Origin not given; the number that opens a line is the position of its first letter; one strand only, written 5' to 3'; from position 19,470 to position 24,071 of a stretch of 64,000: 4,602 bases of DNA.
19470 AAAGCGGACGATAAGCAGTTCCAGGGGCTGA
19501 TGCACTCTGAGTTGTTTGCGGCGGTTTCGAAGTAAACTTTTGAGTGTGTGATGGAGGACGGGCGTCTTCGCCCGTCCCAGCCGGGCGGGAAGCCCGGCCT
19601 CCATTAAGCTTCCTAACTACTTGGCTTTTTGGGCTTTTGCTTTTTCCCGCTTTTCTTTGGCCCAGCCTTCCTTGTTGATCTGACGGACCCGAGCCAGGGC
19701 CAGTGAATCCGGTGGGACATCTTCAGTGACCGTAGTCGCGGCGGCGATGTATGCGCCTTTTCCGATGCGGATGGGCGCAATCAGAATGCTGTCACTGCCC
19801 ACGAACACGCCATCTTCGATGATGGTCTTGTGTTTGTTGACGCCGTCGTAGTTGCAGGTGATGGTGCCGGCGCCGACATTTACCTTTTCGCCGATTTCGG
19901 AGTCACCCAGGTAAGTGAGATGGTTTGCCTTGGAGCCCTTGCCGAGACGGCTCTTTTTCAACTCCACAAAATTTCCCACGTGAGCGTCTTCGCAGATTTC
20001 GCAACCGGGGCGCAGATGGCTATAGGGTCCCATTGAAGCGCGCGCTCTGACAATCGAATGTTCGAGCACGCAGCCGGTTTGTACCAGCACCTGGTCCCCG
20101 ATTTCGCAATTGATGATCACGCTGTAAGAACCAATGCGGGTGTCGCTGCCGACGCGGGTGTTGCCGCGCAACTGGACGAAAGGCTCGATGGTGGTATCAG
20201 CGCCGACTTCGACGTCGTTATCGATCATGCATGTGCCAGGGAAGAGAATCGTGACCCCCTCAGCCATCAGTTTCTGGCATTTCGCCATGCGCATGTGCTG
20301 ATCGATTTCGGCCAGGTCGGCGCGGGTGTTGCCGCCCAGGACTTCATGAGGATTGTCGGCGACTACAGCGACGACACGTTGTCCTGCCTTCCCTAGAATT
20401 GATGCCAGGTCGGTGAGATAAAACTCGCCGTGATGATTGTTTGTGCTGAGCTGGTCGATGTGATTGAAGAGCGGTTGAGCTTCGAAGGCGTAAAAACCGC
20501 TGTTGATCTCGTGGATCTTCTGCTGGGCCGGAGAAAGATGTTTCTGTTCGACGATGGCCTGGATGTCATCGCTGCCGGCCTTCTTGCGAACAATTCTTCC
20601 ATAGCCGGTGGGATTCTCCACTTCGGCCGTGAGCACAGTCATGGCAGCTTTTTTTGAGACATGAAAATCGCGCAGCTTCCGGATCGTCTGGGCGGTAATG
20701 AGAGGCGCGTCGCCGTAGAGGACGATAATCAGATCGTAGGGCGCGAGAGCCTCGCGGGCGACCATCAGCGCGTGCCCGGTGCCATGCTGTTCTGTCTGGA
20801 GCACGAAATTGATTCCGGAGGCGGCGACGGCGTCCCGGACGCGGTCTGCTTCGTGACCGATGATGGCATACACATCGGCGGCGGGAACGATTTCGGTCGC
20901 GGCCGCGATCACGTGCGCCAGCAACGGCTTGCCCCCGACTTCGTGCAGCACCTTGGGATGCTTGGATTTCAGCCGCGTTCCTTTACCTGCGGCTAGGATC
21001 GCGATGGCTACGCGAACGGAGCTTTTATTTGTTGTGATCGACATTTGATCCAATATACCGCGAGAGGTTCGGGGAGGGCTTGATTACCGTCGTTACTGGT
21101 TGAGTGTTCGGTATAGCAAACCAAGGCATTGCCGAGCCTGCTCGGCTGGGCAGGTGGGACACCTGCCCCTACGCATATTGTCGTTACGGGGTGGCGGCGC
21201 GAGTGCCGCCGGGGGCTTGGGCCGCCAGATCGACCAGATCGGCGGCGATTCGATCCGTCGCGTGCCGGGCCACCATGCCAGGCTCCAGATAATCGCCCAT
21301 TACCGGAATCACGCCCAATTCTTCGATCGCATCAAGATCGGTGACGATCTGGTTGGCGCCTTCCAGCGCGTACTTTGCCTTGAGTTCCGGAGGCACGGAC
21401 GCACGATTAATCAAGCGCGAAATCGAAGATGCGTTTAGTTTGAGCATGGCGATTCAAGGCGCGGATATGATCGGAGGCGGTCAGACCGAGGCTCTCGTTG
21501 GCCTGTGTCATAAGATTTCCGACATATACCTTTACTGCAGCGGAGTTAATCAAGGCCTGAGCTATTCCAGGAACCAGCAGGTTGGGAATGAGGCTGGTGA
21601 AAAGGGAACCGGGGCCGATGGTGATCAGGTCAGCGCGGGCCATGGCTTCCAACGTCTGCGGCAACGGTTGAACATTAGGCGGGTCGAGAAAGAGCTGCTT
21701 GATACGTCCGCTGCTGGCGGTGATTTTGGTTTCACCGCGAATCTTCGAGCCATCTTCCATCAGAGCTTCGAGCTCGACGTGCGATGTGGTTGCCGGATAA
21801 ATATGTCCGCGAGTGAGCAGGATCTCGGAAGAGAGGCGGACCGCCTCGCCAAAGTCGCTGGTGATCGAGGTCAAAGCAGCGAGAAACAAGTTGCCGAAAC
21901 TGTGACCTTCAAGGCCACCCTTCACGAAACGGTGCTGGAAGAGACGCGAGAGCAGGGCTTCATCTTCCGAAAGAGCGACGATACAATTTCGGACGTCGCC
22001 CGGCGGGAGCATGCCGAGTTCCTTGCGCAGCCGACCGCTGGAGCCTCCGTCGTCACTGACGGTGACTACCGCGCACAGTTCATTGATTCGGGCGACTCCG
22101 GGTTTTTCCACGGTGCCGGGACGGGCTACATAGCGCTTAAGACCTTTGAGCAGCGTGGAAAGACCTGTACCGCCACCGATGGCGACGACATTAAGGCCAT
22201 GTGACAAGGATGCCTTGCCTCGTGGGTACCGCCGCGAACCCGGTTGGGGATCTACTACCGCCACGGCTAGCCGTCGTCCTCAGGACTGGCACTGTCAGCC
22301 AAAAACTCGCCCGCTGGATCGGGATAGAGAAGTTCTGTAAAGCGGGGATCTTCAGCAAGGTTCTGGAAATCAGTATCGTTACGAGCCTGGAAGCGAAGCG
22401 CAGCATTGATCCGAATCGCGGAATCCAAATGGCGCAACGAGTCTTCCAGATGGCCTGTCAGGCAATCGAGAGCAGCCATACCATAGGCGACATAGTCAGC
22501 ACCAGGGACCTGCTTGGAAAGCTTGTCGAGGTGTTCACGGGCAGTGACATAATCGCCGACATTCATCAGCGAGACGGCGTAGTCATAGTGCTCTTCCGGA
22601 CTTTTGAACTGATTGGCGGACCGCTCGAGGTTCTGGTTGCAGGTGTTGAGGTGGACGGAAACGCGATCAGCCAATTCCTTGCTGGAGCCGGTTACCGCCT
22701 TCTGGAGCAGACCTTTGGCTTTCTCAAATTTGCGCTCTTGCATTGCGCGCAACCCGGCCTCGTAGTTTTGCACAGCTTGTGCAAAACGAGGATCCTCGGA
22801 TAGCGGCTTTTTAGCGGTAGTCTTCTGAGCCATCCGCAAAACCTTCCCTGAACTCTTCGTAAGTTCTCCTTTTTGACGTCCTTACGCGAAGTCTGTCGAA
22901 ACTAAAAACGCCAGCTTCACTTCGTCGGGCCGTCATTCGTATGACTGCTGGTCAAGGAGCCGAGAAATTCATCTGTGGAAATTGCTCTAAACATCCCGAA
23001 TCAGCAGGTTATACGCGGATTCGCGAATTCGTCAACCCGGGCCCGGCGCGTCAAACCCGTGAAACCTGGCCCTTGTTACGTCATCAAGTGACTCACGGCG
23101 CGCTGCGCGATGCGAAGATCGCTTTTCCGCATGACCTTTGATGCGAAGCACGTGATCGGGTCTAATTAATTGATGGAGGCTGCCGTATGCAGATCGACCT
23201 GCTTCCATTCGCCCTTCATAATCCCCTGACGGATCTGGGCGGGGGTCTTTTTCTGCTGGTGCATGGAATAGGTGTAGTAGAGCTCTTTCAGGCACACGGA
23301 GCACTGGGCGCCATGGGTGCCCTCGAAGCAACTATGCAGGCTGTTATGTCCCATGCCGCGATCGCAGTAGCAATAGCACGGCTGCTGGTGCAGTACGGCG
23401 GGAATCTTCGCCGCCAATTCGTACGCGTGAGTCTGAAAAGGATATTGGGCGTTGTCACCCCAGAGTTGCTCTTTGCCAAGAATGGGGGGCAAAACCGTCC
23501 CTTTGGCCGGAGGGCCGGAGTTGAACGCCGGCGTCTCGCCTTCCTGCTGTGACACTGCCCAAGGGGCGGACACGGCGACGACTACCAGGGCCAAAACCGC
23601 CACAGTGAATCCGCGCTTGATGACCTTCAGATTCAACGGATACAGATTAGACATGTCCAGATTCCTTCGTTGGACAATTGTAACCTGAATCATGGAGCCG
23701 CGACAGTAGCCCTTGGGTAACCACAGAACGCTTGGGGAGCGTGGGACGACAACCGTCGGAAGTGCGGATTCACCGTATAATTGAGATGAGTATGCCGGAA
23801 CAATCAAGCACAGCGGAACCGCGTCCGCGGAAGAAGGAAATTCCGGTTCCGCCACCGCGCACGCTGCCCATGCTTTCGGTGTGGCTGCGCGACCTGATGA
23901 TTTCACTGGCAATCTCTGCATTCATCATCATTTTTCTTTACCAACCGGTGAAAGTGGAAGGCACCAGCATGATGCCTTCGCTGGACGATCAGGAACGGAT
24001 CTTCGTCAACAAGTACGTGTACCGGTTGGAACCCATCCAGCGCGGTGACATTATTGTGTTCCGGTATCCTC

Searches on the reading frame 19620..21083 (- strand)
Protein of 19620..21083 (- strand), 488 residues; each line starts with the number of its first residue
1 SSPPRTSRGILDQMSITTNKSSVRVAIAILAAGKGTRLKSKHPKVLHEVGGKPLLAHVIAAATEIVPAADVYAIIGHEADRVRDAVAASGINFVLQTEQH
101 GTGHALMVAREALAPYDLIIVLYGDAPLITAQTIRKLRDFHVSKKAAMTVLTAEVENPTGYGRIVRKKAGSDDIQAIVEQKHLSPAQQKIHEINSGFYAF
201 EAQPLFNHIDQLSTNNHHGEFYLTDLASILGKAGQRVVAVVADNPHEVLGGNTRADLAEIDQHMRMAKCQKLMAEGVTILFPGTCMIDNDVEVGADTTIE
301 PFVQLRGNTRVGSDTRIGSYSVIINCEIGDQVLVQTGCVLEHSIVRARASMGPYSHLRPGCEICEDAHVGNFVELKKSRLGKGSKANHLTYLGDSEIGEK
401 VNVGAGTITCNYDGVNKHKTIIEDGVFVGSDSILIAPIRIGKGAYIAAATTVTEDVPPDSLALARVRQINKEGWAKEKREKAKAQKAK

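Call 33: search_protein_families(library=pfam, proteins=[window:19620-21083:-], max_evalue=0.0001)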
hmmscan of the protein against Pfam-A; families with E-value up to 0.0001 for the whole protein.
window:19620-21083:- (488 aa): 7 families
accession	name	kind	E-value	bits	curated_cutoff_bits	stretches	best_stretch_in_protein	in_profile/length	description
PF00132.30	Hexapep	-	2.7e-26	90.6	27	2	290-324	1-35/36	Bacterial transferase hexapeptide (six repeats)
PF12804.13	NTP_transf_3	-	8.3e-21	75.3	27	1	28-163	2-135/160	MobA-like NTP transferase domain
PF00483.29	NTP_transferase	-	4.4e-16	59.6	21.2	1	29-242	4-221/245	Nucleotidyl transferase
PF25084.1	LbH_EIF2B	-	6.5e-14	52.3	54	1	283-374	14-104/105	EIF2B subunit epsilon LbH domain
PF02348.25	CTP_transf_3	-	1.4e-08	35.3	22.6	1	30-202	5-184/217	Cytidylyltransferase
PF01128.25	IspD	-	3.9e-07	30.5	27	1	25-148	1-125/221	2-C-methyl-D-erythritol 4-phosphate cytidylyltransferase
PF14602.12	Hexapep_2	-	2.6e-06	27.5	27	1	420-453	2-33/34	Hexapeptide repeat of succinyl-transferase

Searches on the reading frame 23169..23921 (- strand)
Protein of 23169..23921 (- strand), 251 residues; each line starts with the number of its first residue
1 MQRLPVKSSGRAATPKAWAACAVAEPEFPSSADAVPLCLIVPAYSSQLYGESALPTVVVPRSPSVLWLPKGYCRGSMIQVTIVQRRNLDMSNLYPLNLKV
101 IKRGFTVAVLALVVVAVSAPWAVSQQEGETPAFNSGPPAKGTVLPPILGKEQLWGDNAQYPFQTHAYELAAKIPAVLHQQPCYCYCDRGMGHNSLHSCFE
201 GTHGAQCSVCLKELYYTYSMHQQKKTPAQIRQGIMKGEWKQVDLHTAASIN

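Call 34: search_protein_families(library=pfam, proteins=[window:23169-23921:-], max_evalue=0.0001)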
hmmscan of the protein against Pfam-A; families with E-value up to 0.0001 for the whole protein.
window:23169-23921:- (251 aa): 1 family
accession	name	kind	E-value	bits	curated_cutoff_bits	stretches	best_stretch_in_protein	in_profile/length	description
PF13798.11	PCYCGC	-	9.3e-08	32.5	25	1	164-234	55-136/153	Protein of unknown function with PCYCGC motif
